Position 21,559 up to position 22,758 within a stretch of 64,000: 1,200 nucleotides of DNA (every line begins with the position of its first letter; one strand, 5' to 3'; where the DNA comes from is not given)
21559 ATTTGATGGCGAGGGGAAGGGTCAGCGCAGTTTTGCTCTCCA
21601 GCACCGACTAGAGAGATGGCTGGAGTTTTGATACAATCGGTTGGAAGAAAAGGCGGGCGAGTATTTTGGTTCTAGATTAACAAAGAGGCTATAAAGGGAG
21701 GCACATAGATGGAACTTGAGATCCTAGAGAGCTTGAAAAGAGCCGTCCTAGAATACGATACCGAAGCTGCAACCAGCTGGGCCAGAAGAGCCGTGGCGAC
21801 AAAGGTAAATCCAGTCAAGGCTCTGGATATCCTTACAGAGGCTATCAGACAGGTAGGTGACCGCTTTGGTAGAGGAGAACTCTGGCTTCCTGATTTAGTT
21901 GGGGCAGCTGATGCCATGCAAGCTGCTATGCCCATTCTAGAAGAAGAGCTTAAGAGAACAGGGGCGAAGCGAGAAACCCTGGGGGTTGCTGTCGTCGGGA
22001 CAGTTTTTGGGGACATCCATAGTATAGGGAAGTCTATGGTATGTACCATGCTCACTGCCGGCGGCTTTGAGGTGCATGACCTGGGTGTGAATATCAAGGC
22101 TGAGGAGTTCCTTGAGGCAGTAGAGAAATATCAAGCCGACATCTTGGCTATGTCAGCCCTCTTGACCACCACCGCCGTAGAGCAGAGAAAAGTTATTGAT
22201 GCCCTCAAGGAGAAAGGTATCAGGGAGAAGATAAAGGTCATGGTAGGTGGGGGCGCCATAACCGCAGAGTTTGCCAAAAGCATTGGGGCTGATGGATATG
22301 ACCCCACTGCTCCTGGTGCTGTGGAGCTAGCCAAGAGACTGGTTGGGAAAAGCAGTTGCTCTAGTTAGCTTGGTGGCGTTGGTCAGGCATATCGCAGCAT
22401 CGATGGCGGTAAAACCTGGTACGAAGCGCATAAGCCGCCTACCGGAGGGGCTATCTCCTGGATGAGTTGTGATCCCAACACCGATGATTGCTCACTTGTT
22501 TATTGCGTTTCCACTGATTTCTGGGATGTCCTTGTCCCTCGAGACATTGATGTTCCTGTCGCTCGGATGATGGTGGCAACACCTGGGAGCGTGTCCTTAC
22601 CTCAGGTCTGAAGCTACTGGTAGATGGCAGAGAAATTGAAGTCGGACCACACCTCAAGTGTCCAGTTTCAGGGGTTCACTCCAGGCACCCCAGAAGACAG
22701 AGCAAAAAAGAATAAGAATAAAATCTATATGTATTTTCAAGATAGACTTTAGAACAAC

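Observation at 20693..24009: Cytoplasmic-type RdhA homologue with an extra Cys motif, next to an orphan corrinoid protein and a C_GCAxxG_C_C protein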

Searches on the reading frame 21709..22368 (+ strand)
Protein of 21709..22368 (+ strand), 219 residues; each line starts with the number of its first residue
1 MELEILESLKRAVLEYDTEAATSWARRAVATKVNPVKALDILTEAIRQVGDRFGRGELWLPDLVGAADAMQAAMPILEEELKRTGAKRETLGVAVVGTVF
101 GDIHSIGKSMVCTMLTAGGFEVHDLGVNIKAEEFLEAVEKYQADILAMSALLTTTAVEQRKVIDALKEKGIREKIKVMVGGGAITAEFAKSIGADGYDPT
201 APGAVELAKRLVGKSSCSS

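Call 3: search_protein_families(library=pfam, proteins=[window:21709-22368:+], max_evalue=0.01)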
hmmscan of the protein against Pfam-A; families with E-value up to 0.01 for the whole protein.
window:21709-22368:+ (219 aa): 2 families
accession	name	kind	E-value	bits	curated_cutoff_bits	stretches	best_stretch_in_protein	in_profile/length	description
PF02310.24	B12-binding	-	7.4e-26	90.8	32.1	1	93-201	2-116/121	B12 binding domain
PF02607.22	B12-binding_2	-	2.4e-15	56.9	23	1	6-78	2-74/74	B12 binding domain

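Call 4: search_protein_families(library=ncbifam, proteins=[window:21709-22368:+], max_evalue=0.01)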
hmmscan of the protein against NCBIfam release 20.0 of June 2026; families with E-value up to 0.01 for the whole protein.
window:21709-22368:+ (219 aa): 16 families
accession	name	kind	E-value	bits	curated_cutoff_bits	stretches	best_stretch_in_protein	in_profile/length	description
TIGR02370.1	pyl_corrinoid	subfamily_domain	1.3e-56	191.1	215.3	1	9-201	2-194/197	methyltransferase cognate corrinoid protein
NF047995.1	corrinoid_MtgC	exception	2.2e-56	190.7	310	1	4-214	3-215/215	glycine betaine-specific corrinoid protein MtgC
NF047996.1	corrin_MtgC_2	exception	8.8e-56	188.7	370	1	4-212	3-210/212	glycine betaine-specific corrinoid protein MtgC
NF041607.1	dimeth_corrin_MtbC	equivalog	6.5e-53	179.3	350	1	12-211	4-202/203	dimethylamine corrinoid protein MtbC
NF040669.1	MtaC2_Meth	equivalog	4.4e-34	118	450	1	4-209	41-243/267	methanol--corrinoid protein MtaC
TIGR02082.1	metH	equivalog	9.4e-33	112.9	1010.85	1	3-197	644-837/1182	methionine synthase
NF040655.1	MtaC_Meth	equivalog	3.2e-28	98.5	420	1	4-212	34-238/253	methanol--corrinoid protein MtaC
NF007024.0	PRK09490.1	equivalog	8.1e-26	90.1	1497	1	16-186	679-843/1234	methionine synthase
NF002612.0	PRK02261.1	equivalog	1.8e-14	53.5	110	1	95-182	7-93/148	methylaspartate mutase subunit S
TIGR01501.1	MthylAspMutase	equivalog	4.8e-11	42.5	135.8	1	94-183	4-92/134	methylaspartate mutase subunit S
NF040743.1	ornith_mutase_E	equivalog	2.6e-10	38.9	800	1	78-196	583-707/730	D-ornithine 4,5-aminomutase subunit OraE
NF052513.1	TransRegCarH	equivalog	1.4e-09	37.7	400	1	7-195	85-262/274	HTH-type transcriptional repressor CarH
NF052385.1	Lys_5_6_beta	equivalog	1.5e-09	38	280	1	120-196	139-218/241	lysine 5,6-aminomutase subunit beta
TIGR00640.1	acid_CoA_mut_C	subfamily_domain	1e-05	25.5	57.45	1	101-186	12-95/132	methylmalonyl-CoA mutase C-terminal domain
NF006944.0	PRK09426.1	equivalog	0.00031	18.8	876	1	68-188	570-684/721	methylmalonyl-CoA mutase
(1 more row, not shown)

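Call 24: find_homologous_proteins(query=window:21709-22368:+, max_evalue=1e-20)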
Query window:21709-22368:+ (219 aa): 6950 proteins with E <= 1e-20 among 8000 candidates; the best 120 are listed.
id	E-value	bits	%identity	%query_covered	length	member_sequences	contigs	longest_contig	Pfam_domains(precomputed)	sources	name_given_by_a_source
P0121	5.3e-133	459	100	100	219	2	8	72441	PF02607.23,PF02310.25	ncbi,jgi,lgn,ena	-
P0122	5.3e-116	403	87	100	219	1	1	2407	PF02607.23,PF02310.25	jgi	jgi:corrinoid protein of di/trimethylamine methyltransferase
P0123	4.5e-115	400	87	98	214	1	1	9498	PF02607.23,PF02310.25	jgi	-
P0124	8.1e-115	399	87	98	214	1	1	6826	PF02607.23,PF02310.25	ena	-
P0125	1.0e-114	399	87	97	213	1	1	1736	PF02607.23,PF02310.25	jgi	-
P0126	1.9e-114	398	87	97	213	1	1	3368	PF02607.23,PF02310.25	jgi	-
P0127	2.8e-114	398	88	98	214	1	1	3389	PF02607.23,PF02310.25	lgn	-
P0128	2.9e-114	398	86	98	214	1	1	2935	PF02607.23,PF02310.25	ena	-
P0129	3.2e-114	398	86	98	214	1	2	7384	PF02607.23,PF02310.25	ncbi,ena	-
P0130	3.9e-114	397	87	98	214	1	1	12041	PF02607.23,PF02310.25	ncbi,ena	-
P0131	4.4e-114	397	87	98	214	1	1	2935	PF02607.23,PF02310.25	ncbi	-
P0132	4.8e-114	397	87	98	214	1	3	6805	PF02607.23,PF02310.25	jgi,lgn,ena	jgi:corrinoid protein of di/trimethylamine methyltransferase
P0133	5.0e-114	397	85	100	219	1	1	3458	PF02607.23,PF02310.25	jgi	-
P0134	5.1e-114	397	86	98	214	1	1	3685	PF02607.23,PF02310.25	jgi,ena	-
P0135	5.4e-114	397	86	98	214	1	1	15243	PF02607.23,PF02310.25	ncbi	-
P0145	1.8e-113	395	86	98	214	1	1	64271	PF02607.23,PF02310.25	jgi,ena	-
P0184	1.3e-108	379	82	98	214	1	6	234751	PF02607.23,PF02310.25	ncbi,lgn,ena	-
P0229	3.8e-102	358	76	98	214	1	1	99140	PF02607.23,PF02310.25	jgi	jgi:corrinoid protein of di/trimethylamine methyltransferase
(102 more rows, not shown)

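Call 25: find_encoding_contigs(protein=P0184, flank=7000, max_places=3)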
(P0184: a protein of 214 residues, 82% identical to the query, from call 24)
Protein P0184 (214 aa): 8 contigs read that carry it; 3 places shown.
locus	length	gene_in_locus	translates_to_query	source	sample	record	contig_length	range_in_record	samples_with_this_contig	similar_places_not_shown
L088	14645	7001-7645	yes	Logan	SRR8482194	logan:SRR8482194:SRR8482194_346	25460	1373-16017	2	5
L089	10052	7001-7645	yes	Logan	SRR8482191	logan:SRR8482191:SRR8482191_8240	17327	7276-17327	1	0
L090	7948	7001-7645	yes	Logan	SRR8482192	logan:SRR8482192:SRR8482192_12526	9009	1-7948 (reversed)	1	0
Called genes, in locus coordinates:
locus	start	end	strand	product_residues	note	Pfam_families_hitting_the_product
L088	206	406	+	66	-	PF12728:HTH_17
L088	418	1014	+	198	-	PF20660:DUF6812 (weak)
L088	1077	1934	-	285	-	PF01758:SBF (weak)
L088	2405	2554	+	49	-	PF11295:DUF3096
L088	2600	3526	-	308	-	PF00294:PfkB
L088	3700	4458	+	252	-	PF00881:Nitroreductase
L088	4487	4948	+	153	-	PF01161:PBP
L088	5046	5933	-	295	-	-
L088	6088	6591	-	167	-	PF01904:DUF72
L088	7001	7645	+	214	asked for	PF02607:B12-binding_2, PF02310:B12-binding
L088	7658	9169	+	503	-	PF06253:MTTB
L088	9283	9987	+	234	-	PF13489:Methyltransf_23 (weak), PF08241:Methyltransf_11, PF13649:Methyltransf_25 (weak)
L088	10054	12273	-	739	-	PF08448:PAS_4, PF13426:PAS_9, PF00989:PAS (weak), PF08448:PAS_4, PF00989:PAS, PF13426:PAS_9, PF07730:HisKA_3, PF02518:HATPase_c, +4 more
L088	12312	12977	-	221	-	PF00072:Response_reg, PF00196:GerE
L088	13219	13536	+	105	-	-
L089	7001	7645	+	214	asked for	PF02607:B12-binding_2, PF02310:B12-binding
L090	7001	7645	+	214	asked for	PF02607:B12-binding_2, PF02310:B12-binding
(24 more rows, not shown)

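Call 26: find_encoding_contigs(protein=P0145, flank=7000, max_places=2)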
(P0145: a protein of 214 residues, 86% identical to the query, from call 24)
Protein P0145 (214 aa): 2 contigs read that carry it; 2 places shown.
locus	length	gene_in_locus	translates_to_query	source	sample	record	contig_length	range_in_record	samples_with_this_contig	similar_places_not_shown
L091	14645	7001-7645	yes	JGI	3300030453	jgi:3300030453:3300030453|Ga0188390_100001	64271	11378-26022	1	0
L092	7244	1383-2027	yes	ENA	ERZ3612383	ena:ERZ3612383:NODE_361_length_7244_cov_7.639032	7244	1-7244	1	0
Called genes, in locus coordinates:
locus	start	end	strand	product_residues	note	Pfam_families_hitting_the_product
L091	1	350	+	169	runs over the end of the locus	PF01257:2Fe-2S_thioredx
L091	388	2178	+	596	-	-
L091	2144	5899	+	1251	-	PF13510:Fer2_4, PF14691:Fer4_20, PF01266:DAO, PF07992:Pyr_redox_2, PF13450:NAD_binding_8, PF13738:Pyr_redox_3, PF04879:Molybdop_Fe4S4, PF00384:Molybdopterin, +8 more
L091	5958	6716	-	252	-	PF00459:Inositol_P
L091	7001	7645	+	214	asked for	PF02607:B12-binding_2, PF02310:B12-binding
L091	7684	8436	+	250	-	PF00106:adh_short, PF08659:KR, PF13561:adh_short_C2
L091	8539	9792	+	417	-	PF00330:Aconitase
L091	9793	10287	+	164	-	PF06434:Aconitase_2_N (weak), PF00694:Aconitase_C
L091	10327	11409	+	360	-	PF00180:Iso_dh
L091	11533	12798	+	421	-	PF00682:HMGL-like, PF22617:HCS_D2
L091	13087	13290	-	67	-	-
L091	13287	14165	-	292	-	PF04879:Molybdop_Fe4S4, PF00384:Molybdopterin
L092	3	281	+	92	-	?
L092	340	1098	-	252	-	PF00459:Inositol_P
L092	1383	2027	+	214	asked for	PF02607:B12-binding_2, PF02310:B12-binding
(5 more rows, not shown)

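Call 27: find_encoding_contigs(protein=P0229, flank=7000, max_places=2)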
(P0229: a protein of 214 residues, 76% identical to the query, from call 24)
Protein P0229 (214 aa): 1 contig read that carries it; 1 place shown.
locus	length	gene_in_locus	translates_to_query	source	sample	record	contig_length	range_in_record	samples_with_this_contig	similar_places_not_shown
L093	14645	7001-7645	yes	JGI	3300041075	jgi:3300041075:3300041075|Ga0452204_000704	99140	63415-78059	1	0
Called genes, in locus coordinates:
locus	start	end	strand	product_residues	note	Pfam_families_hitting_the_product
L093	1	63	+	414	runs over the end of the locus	PF13458:Peripla_BP_6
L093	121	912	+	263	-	PF00005:ABC_tran, PF13304:AAA_21 (weak)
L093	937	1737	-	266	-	PF13476:AAA_23 (weak), PF00005:ABC_tran, PF12399:BCA_ABC_TP_C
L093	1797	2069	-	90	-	-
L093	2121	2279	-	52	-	-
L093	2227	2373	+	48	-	PF11295:DUF3096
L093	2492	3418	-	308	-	PF00294:PfkB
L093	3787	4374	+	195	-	PF00881:Nitroreductase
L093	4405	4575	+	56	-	-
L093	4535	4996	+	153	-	PF01161:PBP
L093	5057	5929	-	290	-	-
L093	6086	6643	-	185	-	PF01904:DUF72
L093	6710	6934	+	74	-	-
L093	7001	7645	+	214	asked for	PF02607:B12-binding_2, PF02310:B12-binding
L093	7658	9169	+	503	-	PF06253:MTTB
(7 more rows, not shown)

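Call 28: find_related_loci(query=window:21709-22368:+, collection=metagenome_contigs, flank=6000)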
Query window:21709-22368:+ (219 aa) in metagenome_contigs; peptide patterns used: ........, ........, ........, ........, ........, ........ (x = any residue, [..] = any of these).
582 stretches matched a pattern; 120 encode a relative of the query (tblastn E <= 1e-3); the best 80 are kept; 80 distinct loci.
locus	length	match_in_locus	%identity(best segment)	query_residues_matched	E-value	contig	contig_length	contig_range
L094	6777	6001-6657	96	1-219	6e-137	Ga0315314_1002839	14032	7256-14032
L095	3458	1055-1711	85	1-219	4e-127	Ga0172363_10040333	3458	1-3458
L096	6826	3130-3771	86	1-214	3e-123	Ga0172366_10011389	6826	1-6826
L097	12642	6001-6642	86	1-214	2e-123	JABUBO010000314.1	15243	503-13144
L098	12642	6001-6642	85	1-214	1e-121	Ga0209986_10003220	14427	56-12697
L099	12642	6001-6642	83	1-214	3e-119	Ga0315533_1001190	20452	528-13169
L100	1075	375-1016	84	1-214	2e-130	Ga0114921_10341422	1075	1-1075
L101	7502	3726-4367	83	1-214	1e-118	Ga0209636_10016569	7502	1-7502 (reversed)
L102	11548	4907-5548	83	1-214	4e-118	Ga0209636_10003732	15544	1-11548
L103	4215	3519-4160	84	1-214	1e-119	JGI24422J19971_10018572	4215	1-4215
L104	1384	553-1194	82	1-214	7e-128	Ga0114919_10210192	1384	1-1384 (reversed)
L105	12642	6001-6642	82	1-214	5e-118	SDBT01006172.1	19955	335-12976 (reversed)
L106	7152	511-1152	82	1-214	7e-118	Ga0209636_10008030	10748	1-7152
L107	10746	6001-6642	81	1-214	2e-117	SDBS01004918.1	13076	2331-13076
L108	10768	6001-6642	81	1-214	9e-117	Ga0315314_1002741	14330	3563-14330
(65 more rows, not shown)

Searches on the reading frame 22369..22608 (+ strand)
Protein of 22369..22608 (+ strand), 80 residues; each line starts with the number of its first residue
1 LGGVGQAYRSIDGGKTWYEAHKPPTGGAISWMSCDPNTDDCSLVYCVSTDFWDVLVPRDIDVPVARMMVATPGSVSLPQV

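Call 65: search_protein_families(library=pfam, proteins=[window:22369-22608:+], max_evalue=1)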
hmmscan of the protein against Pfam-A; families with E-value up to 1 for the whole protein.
seq(80 aa): 1 family
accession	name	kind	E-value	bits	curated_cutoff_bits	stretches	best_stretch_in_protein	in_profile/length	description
PF02012.26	BNR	-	0.021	15.2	27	1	8-18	1-11/12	BNR/Asp-box repeat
